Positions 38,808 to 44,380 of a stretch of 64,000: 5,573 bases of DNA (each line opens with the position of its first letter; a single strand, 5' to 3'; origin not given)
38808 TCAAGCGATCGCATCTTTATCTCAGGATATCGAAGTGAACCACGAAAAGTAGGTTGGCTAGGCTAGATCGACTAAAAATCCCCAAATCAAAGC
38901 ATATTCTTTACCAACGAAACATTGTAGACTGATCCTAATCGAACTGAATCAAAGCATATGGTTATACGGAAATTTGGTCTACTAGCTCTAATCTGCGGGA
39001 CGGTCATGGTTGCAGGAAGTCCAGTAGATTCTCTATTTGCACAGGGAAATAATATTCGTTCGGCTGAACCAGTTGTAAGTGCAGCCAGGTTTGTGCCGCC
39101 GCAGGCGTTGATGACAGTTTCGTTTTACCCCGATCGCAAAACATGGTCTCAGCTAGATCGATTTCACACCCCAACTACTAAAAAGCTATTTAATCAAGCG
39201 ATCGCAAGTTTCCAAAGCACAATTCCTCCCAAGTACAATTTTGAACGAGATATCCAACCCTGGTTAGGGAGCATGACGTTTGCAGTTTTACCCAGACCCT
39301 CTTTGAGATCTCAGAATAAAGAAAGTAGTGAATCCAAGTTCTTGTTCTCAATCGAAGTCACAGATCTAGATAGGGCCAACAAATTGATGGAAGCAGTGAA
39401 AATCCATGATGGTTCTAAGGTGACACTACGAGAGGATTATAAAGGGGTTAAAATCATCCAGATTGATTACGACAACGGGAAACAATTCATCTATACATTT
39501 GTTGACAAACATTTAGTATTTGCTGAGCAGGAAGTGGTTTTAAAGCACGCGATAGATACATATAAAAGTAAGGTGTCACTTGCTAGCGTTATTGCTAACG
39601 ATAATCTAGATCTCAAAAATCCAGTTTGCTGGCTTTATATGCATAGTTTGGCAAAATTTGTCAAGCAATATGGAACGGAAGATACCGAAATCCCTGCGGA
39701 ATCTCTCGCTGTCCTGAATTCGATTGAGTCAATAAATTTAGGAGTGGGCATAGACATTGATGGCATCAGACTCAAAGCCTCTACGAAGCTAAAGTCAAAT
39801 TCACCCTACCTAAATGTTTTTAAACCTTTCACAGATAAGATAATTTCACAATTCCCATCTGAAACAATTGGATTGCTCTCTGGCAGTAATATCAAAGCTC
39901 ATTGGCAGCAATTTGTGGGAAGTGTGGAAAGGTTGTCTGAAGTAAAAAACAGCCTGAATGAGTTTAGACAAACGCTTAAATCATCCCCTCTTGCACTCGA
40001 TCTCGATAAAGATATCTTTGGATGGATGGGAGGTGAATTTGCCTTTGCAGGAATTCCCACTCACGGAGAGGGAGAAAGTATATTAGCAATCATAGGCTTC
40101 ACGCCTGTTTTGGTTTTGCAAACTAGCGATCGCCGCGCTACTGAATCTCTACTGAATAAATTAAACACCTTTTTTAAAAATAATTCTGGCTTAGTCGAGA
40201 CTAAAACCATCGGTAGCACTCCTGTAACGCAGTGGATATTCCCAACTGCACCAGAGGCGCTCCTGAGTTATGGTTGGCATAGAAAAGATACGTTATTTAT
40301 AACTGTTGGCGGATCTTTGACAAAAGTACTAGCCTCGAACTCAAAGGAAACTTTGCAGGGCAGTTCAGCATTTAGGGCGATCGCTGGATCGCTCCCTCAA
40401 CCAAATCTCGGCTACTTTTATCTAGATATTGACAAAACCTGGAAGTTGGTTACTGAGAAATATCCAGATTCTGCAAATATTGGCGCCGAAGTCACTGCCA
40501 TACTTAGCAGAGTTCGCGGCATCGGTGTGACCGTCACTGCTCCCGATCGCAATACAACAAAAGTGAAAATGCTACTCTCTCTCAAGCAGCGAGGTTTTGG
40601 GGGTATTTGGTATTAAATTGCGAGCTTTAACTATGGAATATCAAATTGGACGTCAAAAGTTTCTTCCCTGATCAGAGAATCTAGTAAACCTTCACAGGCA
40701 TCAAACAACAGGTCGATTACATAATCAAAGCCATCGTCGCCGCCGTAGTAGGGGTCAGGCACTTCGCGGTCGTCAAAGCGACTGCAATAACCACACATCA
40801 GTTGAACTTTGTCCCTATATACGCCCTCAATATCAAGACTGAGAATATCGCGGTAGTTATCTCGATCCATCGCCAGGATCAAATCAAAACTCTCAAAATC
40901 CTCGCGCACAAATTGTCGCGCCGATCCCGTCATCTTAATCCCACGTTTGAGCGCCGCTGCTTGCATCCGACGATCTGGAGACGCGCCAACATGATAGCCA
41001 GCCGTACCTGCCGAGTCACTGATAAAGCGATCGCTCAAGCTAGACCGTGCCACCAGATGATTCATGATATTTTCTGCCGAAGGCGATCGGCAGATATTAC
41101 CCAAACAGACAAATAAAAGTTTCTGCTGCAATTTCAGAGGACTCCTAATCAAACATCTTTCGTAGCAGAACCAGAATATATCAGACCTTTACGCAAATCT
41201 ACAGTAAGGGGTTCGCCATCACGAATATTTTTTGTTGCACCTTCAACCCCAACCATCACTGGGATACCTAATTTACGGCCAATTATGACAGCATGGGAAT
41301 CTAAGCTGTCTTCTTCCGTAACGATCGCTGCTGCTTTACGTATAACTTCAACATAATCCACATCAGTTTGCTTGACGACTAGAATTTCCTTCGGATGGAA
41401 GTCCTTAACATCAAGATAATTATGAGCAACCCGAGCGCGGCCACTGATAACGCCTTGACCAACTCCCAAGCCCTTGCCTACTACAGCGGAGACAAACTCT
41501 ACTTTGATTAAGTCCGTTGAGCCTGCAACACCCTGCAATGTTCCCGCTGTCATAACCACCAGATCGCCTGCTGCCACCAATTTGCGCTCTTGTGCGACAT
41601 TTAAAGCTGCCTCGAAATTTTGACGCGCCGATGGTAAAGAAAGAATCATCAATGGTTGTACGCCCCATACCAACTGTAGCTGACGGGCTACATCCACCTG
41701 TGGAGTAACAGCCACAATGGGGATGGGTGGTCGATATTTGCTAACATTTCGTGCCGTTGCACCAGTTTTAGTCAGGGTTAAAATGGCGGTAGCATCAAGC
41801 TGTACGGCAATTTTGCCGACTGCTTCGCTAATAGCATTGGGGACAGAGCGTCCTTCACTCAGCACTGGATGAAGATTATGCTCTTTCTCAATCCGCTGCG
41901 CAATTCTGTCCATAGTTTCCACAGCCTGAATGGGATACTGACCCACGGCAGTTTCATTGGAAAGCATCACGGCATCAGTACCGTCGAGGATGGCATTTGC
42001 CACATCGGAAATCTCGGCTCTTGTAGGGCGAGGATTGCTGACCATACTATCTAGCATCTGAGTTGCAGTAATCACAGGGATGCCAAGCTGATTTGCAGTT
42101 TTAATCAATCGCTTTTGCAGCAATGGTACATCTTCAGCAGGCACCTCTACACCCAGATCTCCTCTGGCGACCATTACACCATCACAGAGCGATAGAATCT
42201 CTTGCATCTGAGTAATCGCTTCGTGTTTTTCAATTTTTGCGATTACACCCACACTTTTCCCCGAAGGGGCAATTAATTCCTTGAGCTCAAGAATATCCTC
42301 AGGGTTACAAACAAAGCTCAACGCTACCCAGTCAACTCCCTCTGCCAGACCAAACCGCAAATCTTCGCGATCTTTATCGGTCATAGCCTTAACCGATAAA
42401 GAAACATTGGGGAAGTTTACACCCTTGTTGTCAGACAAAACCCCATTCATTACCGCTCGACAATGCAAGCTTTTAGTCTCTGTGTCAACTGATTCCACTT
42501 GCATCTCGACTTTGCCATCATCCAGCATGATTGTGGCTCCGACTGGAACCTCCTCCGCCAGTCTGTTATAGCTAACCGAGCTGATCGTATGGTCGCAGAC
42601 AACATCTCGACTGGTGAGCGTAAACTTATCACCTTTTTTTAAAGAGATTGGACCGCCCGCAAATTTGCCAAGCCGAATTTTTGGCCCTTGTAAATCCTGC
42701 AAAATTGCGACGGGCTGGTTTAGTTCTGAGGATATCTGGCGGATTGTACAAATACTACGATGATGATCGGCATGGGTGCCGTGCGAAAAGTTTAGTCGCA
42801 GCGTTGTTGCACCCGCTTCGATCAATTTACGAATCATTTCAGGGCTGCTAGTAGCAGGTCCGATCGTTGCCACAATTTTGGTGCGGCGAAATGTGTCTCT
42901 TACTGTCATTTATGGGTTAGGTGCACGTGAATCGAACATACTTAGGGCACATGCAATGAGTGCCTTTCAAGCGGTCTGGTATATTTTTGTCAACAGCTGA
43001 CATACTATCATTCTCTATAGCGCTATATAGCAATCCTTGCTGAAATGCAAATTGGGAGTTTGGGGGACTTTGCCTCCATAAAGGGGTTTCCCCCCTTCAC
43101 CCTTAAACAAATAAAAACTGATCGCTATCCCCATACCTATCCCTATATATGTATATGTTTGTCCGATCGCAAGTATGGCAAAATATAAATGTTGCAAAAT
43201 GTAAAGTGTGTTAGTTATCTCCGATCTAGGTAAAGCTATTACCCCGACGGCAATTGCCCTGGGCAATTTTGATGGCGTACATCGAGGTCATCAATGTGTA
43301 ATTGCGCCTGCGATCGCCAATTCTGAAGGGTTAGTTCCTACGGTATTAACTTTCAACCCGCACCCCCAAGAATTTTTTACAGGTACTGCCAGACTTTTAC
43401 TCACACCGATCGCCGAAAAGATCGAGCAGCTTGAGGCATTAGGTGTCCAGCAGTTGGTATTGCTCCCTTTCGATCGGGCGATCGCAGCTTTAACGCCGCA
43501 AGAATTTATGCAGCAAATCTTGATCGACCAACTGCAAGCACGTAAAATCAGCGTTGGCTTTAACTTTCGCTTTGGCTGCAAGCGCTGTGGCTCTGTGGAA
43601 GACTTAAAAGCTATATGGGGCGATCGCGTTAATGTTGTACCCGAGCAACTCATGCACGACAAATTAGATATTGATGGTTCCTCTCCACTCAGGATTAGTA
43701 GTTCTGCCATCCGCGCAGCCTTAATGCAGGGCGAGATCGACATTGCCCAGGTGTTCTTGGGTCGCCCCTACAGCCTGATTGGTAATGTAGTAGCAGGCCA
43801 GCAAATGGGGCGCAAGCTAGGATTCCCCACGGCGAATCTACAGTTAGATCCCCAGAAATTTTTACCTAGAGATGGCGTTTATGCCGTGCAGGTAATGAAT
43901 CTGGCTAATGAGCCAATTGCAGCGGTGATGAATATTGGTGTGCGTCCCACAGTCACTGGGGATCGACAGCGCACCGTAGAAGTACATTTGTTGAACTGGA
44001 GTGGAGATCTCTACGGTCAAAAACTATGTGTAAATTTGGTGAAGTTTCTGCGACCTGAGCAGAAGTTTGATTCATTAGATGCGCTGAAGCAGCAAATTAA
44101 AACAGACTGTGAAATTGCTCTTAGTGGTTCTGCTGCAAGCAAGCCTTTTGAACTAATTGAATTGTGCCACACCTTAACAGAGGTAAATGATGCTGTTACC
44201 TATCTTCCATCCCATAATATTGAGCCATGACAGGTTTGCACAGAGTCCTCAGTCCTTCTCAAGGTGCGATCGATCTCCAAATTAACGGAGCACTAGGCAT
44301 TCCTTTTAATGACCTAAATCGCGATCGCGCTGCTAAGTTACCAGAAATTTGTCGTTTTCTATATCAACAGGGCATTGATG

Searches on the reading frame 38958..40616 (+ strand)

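Call 22: search_protein_families(library=pfam, max_evalue=0.000001, proteins=[window:38958-40616:+])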
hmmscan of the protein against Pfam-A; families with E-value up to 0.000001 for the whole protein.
window:38958-40616:+ (552 aa): 1 family
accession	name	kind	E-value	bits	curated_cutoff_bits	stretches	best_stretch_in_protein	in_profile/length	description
PF11832.13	DUF3352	-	9.2e-120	401.2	26.8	1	19-542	12-536/536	Protein of unknown function (DUF3352)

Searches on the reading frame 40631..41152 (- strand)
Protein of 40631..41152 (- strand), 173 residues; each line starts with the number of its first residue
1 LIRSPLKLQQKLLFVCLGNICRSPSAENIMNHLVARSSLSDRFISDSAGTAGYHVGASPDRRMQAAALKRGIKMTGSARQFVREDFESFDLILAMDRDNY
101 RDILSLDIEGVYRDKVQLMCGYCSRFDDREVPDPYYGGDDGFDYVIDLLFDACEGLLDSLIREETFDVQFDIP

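Call 22: search_protein_families(library=pfam, max_evalue=0.000001, proteins=[window:40631-41152:-])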
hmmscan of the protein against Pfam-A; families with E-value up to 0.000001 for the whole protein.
window:40631-41152:- (173 aa): 1 family
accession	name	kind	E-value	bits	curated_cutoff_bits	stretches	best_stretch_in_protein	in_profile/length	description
PF01451.26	LMWPc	-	1.9e-41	142.1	23.2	1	13-157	2-144/144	Low molecular weight phosphotyrosine protein phosphatase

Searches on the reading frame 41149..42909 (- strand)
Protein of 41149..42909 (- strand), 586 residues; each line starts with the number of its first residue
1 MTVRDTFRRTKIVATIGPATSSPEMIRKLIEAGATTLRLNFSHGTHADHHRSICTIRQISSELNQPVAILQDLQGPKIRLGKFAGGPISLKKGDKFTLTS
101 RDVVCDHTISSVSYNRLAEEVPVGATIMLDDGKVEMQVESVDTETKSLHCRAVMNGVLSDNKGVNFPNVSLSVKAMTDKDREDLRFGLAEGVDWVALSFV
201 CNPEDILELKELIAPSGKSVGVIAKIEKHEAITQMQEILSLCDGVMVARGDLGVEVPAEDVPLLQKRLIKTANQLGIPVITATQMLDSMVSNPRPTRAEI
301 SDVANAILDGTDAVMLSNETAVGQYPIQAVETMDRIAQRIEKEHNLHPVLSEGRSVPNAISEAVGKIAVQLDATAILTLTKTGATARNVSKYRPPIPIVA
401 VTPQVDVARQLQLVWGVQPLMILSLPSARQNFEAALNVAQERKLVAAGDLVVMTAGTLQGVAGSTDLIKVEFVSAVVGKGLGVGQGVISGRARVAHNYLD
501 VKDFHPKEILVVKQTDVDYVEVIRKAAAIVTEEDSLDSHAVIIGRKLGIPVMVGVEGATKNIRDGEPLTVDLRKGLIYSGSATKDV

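Call 22: search_protein_families(library=pfam, max_evalue=0.000001, proteins=[window:41149-42909:-])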
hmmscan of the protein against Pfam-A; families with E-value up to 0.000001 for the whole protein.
window:41149-42909:- (586 aa): 3 families
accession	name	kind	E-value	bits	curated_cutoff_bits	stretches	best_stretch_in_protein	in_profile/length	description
PF00224.27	PK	-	2e-122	408.8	30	1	8-330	2-328/328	Pyruvate kinase, barrel domain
PF02887.21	PK_C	-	1.1e-35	122.6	28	1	358-470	1-113/114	Pyruvate kinase, alpha/beta domain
PF00391.29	PEP-utilizers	-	4.7e-22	77.8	23.1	1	505-575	2-72/72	PEP-utilising enzyme, mobile domain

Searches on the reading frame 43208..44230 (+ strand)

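Call 22: search_protein_families(library=pfam, max_evalue=0.000001, proteins=[window:43208-44230:+])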
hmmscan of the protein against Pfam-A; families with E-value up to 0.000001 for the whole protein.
window:43208-44230:+ (340 aa): 2 families
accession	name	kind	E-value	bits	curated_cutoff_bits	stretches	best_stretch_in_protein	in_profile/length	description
PF01687.23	Flavokinase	-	1.1e-45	155.3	19.6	1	184-304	1-120/124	Riboflavin kinase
PF06574.18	FAD_syn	-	2.9e-40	138.1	27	1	12-137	6-134/158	FAD synthetase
